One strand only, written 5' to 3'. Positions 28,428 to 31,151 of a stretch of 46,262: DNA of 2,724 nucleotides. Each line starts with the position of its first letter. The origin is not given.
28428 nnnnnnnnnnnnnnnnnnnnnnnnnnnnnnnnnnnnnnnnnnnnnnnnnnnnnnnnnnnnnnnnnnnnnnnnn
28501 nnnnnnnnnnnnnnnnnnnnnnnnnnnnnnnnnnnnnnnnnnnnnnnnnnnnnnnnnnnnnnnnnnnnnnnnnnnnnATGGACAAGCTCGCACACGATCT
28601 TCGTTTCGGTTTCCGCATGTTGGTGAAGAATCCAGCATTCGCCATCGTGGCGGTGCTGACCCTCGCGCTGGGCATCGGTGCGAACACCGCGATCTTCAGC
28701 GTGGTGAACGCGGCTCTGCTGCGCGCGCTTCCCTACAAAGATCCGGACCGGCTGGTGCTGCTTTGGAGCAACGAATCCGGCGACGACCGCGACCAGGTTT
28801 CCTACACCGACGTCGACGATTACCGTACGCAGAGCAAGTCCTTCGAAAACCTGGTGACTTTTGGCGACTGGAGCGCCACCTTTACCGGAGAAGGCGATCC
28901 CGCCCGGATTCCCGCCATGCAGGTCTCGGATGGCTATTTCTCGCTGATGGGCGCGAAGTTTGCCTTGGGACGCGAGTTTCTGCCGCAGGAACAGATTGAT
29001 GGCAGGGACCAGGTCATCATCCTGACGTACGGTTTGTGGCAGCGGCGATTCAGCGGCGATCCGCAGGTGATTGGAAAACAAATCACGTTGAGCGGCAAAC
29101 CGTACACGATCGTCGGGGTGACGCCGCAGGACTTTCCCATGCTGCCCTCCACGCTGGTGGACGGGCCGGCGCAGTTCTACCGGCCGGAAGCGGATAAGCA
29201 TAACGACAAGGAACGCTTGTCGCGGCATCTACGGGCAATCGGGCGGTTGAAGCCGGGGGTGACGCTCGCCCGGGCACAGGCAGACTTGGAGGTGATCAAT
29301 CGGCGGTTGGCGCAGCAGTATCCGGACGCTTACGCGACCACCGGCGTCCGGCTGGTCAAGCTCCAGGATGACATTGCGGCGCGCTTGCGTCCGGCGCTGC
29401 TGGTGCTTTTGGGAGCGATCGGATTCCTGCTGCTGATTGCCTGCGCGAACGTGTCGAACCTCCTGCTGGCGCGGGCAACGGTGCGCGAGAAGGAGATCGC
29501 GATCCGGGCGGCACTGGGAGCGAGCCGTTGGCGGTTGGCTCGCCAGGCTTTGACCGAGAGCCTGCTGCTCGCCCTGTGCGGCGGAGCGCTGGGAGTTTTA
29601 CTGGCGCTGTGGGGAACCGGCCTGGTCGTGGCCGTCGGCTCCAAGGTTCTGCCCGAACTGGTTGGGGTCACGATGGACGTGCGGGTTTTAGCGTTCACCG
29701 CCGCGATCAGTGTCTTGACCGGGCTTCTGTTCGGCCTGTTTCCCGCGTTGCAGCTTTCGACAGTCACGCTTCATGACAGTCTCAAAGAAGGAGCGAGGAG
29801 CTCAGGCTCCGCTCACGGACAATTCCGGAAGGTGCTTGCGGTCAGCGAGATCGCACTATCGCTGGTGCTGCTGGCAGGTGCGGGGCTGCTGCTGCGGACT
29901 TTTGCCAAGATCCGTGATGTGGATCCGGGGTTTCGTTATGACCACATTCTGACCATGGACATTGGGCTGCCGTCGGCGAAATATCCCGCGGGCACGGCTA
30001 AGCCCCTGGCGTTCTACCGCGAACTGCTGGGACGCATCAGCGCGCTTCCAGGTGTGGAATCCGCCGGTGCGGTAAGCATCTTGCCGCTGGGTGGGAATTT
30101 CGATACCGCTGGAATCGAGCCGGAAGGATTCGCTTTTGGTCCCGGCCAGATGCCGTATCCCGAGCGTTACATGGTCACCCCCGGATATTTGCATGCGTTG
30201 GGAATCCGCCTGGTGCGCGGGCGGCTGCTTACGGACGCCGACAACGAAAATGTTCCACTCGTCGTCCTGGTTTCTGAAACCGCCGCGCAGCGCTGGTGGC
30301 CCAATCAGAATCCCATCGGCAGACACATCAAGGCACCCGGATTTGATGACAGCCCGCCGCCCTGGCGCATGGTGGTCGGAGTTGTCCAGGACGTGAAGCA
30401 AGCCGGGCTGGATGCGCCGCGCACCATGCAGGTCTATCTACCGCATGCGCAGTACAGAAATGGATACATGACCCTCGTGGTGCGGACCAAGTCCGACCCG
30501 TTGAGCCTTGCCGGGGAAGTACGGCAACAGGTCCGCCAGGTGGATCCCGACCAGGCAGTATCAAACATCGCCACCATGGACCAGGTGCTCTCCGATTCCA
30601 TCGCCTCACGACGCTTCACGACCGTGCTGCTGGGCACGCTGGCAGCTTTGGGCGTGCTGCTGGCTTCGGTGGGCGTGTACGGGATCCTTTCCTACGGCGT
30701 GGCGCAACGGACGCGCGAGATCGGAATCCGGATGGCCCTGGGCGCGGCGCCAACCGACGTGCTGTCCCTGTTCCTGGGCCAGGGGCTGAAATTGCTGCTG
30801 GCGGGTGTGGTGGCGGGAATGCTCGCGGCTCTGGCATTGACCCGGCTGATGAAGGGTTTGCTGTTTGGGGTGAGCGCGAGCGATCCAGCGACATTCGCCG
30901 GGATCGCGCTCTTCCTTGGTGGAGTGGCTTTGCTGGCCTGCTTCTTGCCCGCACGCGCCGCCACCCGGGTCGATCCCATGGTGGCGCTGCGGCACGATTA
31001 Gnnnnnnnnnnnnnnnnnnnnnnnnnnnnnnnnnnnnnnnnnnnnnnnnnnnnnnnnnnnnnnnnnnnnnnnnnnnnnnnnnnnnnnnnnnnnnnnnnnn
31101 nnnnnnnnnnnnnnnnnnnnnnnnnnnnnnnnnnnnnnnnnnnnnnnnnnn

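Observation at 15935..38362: Self-regulated sigma-54 operon: one adaptor, one TolC duct and two ATPases, but six tandem ADOP-type duplicated MacB/FtsX permeases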

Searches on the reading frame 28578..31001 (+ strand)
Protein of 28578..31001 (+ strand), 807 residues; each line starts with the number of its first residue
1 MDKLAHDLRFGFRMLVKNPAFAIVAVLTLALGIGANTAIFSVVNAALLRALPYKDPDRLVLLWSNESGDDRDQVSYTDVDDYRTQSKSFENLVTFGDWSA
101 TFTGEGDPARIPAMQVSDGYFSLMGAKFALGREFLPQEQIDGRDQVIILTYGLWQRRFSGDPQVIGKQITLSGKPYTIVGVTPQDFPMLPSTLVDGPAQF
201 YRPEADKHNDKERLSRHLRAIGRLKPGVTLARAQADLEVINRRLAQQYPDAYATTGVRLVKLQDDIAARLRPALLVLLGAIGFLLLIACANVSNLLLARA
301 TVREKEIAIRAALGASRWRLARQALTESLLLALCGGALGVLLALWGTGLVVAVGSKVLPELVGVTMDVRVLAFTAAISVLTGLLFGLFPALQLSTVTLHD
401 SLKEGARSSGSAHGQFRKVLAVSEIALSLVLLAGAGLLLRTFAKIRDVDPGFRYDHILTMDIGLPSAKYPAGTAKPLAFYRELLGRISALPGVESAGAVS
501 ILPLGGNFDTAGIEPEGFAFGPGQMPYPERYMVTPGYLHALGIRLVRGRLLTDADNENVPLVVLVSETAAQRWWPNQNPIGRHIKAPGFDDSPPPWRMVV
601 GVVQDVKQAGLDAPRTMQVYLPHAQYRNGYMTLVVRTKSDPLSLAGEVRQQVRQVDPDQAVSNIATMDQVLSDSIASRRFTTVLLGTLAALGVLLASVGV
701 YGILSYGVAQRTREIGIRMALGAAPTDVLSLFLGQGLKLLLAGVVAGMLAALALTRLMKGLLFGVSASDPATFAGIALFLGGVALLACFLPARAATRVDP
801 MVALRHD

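Call 3: search_protein_families(library=pfam, proteins=[window:28578-31001:+])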
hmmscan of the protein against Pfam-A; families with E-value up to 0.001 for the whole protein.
window:28578-31001:+ (807 aa): 2 families
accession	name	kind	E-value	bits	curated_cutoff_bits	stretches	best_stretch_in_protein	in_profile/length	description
PF12704.14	MacB_PCD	-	7.4e-36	124.8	27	2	23-238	2-205/207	MacB-like periplasmic core domain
PF02687.27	FtsX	-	8.8e-23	81.1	25.5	2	688-800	3-120/120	FtsX-like permease C-terminal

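Call 4: search_protein_families(library=ncbifam, proteins=[window:28578-31001:+])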
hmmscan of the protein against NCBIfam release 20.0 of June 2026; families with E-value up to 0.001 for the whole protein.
window:28578-31001:+ (807 aa): 3 families
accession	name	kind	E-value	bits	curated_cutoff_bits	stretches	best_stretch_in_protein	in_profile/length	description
TIGR03434.1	ADOP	subfamily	3.4e-296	984.6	622.3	1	4-807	1-803/803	ADOP family duplicated permease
NF007826.0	PRK10535.1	equivalog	8.5e-40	136.6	966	2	113-396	369-639/648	macrolide ABC transporter ATP-binding protein/permease MacB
NF038008.1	ABC_perm_DarB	equivalog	2.5e-06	25.7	700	1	262-462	260-457/777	darobactin export ABC transporter permease subunit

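Call 27: search_solved_structures(query=window:28578-31001:+, max_evalue=0.001)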
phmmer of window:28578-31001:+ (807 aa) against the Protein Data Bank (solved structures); distinct sequences matched with E-value up to 0.001: 9.
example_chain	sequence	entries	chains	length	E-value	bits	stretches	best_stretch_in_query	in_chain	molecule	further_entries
5lil_A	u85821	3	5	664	8.4e-23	83.5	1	531-805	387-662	Macrolide export ATP-binding/permease protein MacB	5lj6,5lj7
5nik_J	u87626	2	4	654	3e-18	68.5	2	666-805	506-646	Macrolide export ATP-binding/permease protein MacB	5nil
5gko_A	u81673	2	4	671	8.5e-18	67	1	600-805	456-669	Macrolide export ATP-binding/permease protein MacB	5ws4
5xu1_M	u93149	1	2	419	5.8e-16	60.9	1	537-807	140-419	ABC transporter permeae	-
9o9x_C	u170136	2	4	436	2.4e-08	35.7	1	688-806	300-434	ABC transporter permease YtrF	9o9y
3ftj_A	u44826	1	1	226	9.8e-06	27.1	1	530-629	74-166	Macrolide export ATP-binding/permease protein macB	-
9qgy_M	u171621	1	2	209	2e-05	26.1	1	113-192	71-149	Macrolide export ATP-binding/permease protein MacB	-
5lj8_A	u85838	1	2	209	2e-05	26.1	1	113-192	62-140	Macrolide export ATP-binding/permease protein MacB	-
5c59_A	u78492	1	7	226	2.2e-05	25.9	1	113-192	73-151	Macrolide export ATP-binding/permease protein MacB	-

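Call 49: find_homologous_proteins(query=window:28578-31001:+, max_evalue=1e-30)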
Query window:28578-31001:+ (807 aa): 8000 proteins with E <= 1e-30 among 8000 candidates; the best 120 are listed.
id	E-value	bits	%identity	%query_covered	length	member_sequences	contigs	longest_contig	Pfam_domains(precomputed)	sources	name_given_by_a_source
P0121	0.0e+0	1633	91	100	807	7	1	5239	PF02687.28,PF12704.15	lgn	-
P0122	0.0e+0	1375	76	100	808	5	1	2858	PF02687.28,PF12704.15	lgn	-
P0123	0.0e+0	1365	76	100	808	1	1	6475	PF02687.28,PF12704.15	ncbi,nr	ncbi:MAG TPA: ABC transporter permease [Terriglobales bacterium]|nr:ABC transporter permease [Terrig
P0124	0.0e+0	1343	73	100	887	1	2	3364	PF02687.28,PF12704.15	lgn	-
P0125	0.0e+0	1338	75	100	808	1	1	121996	PF02687.28,PF12704.15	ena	-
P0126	0.0e+0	1328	73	100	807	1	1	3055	PF02687.28,PF12704.15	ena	-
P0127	0.0e+0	1326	73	100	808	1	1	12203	PF02687.28,PF12704.15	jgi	jgi:putative ABC transport system permease protein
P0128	0.0e+0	1326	73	100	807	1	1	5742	PF02687.28,PF12704.15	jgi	jgi:putative ABC transport system permease protein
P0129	0.0e+0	1326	73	100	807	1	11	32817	PF02687.28,PF12704.15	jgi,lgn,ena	jgi:putative ABC transport system permease protein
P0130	0.0e+0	1324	73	100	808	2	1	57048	PF02687.28,PF12704.15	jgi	jgi:putative ABC transport system permease protein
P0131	0.0e+0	1324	73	100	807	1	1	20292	PF02687.28,PF12704.15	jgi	jgi:putative ABC transport system permease protein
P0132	0.0e+0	1323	73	100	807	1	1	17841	PF02687.28,PF12704.15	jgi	jgi:putative ABC transport system permease protein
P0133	0.0e+0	1322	72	100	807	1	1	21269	PF02687.28,PF12704.15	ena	-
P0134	0.0e+0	1322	72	100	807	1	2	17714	PF02687.28,PF12704.15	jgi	jgi:putative ABC transport system permease protein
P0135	0.0e+0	1322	73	100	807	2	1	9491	PF02687.28,PF12704.15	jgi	jgi:putative ABC transport system permease protein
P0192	0.0e+0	1266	71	100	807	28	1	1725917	PF02687.28,PF12704.15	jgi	jgi:putative ABC transport system permease protein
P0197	0.0e+0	1263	70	100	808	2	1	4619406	PF02687.28,PF12704.15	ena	-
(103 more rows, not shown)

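Call 50: find_encoding_contigs(protein=P0197, flank=10000, max_places=2)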
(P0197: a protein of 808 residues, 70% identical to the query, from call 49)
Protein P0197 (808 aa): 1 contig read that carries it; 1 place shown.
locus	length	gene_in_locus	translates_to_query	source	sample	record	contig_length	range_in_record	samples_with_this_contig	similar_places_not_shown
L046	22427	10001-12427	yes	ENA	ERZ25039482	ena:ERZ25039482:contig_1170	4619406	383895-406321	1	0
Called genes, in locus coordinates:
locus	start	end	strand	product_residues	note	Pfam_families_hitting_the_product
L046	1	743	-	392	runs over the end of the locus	-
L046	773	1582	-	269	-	-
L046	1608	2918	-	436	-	PF05977:MFS_3, PF07690:MFS_1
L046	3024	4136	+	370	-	PF00149:Metallophos, PF12850:Metallophos_2 (weak)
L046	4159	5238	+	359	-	PF21783:YNCE (faint), PF23414:Beta-prop_EML_2 (faint), PF24684:Vgb_lyase (faint), PF02239:Cytochrom_D1 (weak), PF25174:Beta-prop_THOC3, PF25175:Beta-prop_WDR5 (weak)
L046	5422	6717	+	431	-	-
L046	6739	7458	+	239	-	PF00005:ABC_tran, PF02463:SMC_N (faint), PF13304:AAA_21 (faint)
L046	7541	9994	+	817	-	PF12704:MacB_PCD, PF02687:FtsX, PF12704:MacB_PCD, PF02687:FtsX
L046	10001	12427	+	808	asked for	PF12704:MacB_PCD, PF02687:FtsX, PF12704:MacB_PCD, PF02687:FtsX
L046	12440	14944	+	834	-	PF12704:MacB_PCD, PF02687:FtsX, PF12704:MacB_PCD, PF02687:FtsX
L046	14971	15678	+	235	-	PF00005:ABC_tran, PF02463:SMC_N (faint), PF13304:AAA_21 (weak)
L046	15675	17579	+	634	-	PF02321:OEP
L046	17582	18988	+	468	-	PF00072:Response_reg, PF00158:Sigma54_activat, PF14532:Sigma54_activ_2, PF07728:AAA_5 (weak), PF25601:AAA_lid_14, PF02954:HTH_8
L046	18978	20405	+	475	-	PF02518:HATPase_c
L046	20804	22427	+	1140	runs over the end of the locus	PF13287:Fn3_assoc, PF13290:CHB_HEX_C_1, PF13287:Fn3_assoc, PF13385:Laminin_G_3, PF02368:Big_2, PF13385:Laminin_G_3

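Call 51: find_encoding_contigs(protein=P0192, flank=10000, max_places=2)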
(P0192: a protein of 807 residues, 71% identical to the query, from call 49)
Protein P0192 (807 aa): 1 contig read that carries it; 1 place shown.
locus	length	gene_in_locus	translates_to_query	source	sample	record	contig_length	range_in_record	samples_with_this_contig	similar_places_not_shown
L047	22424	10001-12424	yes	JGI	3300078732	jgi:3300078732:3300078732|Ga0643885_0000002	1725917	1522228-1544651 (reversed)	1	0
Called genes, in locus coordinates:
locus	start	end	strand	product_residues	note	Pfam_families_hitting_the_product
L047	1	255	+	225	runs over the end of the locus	PF00510:COX3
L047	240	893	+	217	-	PF00510:COX3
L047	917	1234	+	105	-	PF03626:COX4_pro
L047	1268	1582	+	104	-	-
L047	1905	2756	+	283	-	PF14686:fn3_3 (weak), PF13620:CarboxypepD_reg (weak), PF22904:NOMO1-like_2nd (weak)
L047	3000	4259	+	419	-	-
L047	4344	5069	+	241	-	PF00005:ABC_tran, PF02463:SMC_N (faint), PF13304:AAA_21 (faint)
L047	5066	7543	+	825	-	PF12704:MacB_PCD, PF02687:FtsX, PF12704:MacB_PCD, PF02687:FtsX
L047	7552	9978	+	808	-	PF12704:MacB_PCD, PF02687:FtsX, PF12704:MacB_PCD, PF02687:FtsX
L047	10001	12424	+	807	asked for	PF12704:MacB_PCD, PF02687:FtsX, PF12704:MacB_PCD, PF02687:FtsX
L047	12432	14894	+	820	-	PF12704:MacB_PCD, PF02687:FtsX, PF12704:MacB_PCD, PF02687:FtsX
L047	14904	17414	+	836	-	PF12704:MacB_PCD, PF02687:FtsX, PF12704:MacB_PCD, PF02687:FtsX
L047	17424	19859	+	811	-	PF12704:MacB_PCD, PF02687:FtsX, PF12704:MacB_PCD, PF02687:FtsX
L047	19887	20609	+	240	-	PF00005:ABC_tran, PF02463:SMC_N (weak), PF13304:AAA_21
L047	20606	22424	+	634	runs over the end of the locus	PF02321:OEP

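Call 76: predict_structure(alignment_id=A5)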
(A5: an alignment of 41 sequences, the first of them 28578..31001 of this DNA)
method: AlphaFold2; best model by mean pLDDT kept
length: 807 residues; sequences in the alignment: 41
mean_pLDDT: 81.6   pTM: 0.74
mean pLDDT of the five models: 81.6, 75.1, 74.1, 74.1, 71.9
residues with pLDDT >= 90: 187; 70-90: 507; 50-70: 90; < 50: 23
segments of 3 or more residues with pLDDT < 50: 65-76, 406-412
pLDDT, mean of each block of 10 residues (from residue 1): 75 79 87 90 80 84 51 50 85 83 78 86 88 86 83 89 90 88 80 72 70 58 90 88 77 67 78 84 88 79 73 76 84 90 88 74 77 88 78 65 49 68 86 88 88 93 84 89 95 94 77 81 74 94 94 89 94 91 79 83 90 86 88 93 92 89 89 82 84 79 67 72 80 81 89 84 84 87 80 73 62
secondary structure, 60 per line:
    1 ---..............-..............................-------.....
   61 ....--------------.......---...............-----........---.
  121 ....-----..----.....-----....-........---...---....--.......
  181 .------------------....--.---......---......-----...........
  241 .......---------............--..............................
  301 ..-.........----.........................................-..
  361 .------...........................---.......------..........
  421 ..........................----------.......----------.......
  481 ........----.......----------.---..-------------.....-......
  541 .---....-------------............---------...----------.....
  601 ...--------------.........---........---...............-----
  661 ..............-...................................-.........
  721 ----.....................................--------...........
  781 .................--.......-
elements in order (helices of 4 or more, strands of 3 or more residues): H4-17 H19-48 E59-64 H79-85 E89-103 E109-116 H120-124 H136-139 E146-149 H151-158 E168-171 E174-181 E200-203 H210-215 E219-224 H230-247 E257-261 H262-268 H271-302 H304-312 H317-357 H368-394 H398-404 H411-446 E457-463 H474-488 E493-499 E529-533 H535-541 E545-548 E562-566 H567-573 E583-585 E596-603 E618-622 H623-626 E630-637 H641-655 E661-666 H667-674 H676-710 H712-720 H725-761 H770-797 H800-806

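Call 79: fold_search(model_id=the predicted structure, library=pdb)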
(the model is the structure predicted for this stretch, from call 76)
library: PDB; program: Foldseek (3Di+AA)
matches with E <= 10: 295; with E <= 0.001: 173
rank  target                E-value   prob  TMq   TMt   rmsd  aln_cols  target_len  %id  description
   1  9ge6_A                1.2e-19  1.00  0.44  0.44  13.0       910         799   14  Structure of E. coli YbbAP (released 2025-05-28)
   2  9ge7_A                4.6e-17  1.00  0.42  0.42  12.9       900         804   14  Structure of E. coli YbbAP with bound ATP analogue (released 2025-05-28)
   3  5gko_A                3.4e-16  1.00  0.38  0.45   6.2       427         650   19  Crystal structure of tripartite-type ABC transporter, MacB from Acinetobacter baumannii (released 2017-11-15)
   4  5lil_A                4.8e-15  1.00  0.25  0.30  22.6       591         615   18  Structure of Aggregatibacter actinomycetemcomitans MacB bound to ATPyS (P21) (released 2017-11-15)
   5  5lj6                  1.1e-14  1.00  0.25  0.31  22.3       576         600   18  Structure of Aggregatibacter actinomycetemcomitans MacB bound to ATPyS (P6522) (released 2017-11-15)
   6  5nik_J                1.2e-14  1.00  0.31  0.38   8.4       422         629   22  Structure of the MacAB-TolC ABC-type tripartite multidrug efflux pump (released 2017-05-24)
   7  5lil_B                1.6e-14  1.00  0.24  0.29  22.6       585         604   17  Structure of Aggregatibacter actinomycetemcomitans MacB bound to ATPyS (P21) (released 2017-11-15)
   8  5lj7_B                4.9e-14  1.00  0.24  0.30   9.7       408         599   19  Structure of Aggregatibacter actinomycetemcomitans MacB bound to ATP (P21) (released 2017-11-15)
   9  5xu1_M                7.4e-14  1.00  0.32  0.56   7.6       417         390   18  Structure of a non-canonical ABC transporter from Streptococcus pneumoniae R6 (released 2018-01-24)
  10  5xu1_S                2.0e-12  1.00  0.30  0.54   7.8       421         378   17  Structure of a non-canonical ABC transporter from Streptococcus pneumoniae R6 (released 2018-01-24)
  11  5lj7_A                6.8e-12  1.00  0.24  0.30   9.6       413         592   20  Structure of Aggregatibacter actinomycetemcomitans MacB bound to ATP (P21) (released 2017-11-15)
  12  9rld_E                1.5e-11  1.00  0.28  0.46   8.8       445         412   15  LolCDE complex with Lpp lipoprotein (released 2026-01-21)
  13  9rlc_E                1.7e-11  1.00  0.28  0.46   9.0       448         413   15  LolCDE complex with Lpp lipoprotein (released 2026-01-21)
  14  7arh_E                1.8e-10  1.00  0.28  0.45   9.2       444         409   16  LolCDE in complex with lipoprotein (released 2021-04-07)
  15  8s5g_A                4.9e-10  1.00  0.32  0.37  15.6       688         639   12  BceABS nucleotide-free state (released 2025-09-03)
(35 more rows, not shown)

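Call 90: search_protein_representatives(protein=window:28578-31001:+)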
Query: 807 residues. Proteins with E-value up to 0.001 (for the whole library): 313418; up to 1e-10: 191822; up to 1e-30: 75612. The best 150 are listed.
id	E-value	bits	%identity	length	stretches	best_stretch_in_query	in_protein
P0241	0.0e+00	1115.0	63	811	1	5-807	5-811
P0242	9.7e-235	797.6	50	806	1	4-807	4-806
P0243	9.2e-234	794.4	49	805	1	6-806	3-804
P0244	1.7e-233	793.5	49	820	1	1-807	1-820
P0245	4.1e-231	785.6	48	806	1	3-807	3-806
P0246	3.4e-228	776.0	47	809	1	5-807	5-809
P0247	1.3e-227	774.1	48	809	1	2-806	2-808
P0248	2.3e-222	756.7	47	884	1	3-807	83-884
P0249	1.3e-218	744.3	48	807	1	3-807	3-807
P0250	6.0e-218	742.1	49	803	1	6-807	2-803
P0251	1.0e-217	741.4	47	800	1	14-807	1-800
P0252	1.8e-217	740.5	48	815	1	2-807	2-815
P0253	1.1e-215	734.6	46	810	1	1-807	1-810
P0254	2.0e-215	733.7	47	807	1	1-807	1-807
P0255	6.4e-215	732.1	46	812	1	1-806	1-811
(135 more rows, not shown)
